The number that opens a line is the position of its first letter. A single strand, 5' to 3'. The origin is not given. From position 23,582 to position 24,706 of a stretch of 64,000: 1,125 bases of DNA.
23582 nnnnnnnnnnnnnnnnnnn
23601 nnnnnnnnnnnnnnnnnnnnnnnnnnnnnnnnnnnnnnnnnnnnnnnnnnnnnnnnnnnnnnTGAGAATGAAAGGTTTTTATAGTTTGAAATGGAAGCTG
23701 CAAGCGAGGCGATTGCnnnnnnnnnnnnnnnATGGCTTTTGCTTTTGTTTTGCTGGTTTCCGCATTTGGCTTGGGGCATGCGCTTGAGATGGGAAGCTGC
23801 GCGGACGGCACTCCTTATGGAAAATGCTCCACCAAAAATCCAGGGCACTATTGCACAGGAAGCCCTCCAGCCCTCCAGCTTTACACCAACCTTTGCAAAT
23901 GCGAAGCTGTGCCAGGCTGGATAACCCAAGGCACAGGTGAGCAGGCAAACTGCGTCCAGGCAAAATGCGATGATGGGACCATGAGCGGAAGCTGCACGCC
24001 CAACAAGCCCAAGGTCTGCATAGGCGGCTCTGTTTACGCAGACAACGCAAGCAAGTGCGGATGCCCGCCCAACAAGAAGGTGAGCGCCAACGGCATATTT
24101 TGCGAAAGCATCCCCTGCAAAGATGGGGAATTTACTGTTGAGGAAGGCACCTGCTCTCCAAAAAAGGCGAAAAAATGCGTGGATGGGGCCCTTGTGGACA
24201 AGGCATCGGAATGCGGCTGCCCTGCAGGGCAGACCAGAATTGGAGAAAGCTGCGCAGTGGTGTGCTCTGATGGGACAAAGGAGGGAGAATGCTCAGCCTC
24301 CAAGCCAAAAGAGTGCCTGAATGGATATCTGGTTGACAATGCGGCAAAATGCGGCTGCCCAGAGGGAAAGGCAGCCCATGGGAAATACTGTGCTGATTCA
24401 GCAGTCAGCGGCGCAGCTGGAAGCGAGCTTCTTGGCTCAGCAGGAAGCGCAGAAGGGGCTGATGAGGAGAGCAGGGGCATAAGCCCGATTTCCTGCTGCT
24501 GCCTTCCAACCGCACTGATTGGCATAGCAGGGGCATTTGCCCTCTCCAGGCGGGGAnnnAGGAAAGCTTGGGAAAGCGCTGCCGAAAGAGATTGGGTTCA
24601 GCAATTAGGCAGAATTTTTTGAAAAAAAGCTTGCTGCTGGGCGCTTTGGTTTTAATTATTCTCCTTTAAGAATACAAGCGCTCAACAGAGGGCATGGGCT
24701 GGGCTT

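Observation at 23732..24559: Secreted protein built from four copies of a ~40-aa five/six-cysteine module (C-x-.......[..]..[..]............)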

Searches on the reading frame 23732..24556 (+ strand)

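Call 4: search_protein_families(library=pfam, proteins=[window:23732-24556:+], max_evalue=1)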
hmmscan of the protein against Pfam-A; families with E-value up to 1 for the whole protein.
window:23732-24556:+ (275 aa): 1 family
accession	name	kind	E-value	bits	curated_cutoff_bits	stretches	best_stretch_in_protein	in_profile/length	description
PF25314.1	TNFR_nem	-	0.01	16.2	27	1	88-124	2-31/34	TNF receptor-like domain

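Call 5: search_protein_families(library=ncbifam, proteins=[window:23732-24556:+], max_evalue=10)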
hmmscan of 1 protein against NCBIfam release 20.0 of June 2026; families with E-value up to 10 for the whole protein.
window:23732-24556:+ (275 aa): 1 family
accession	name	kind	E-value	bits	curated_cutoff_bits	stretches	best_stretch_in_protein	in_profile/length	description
NF007231.0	PRK09649.1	equivalog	9.6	6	219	0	99-112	146-159/185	RNA polymerase sigma factor SigC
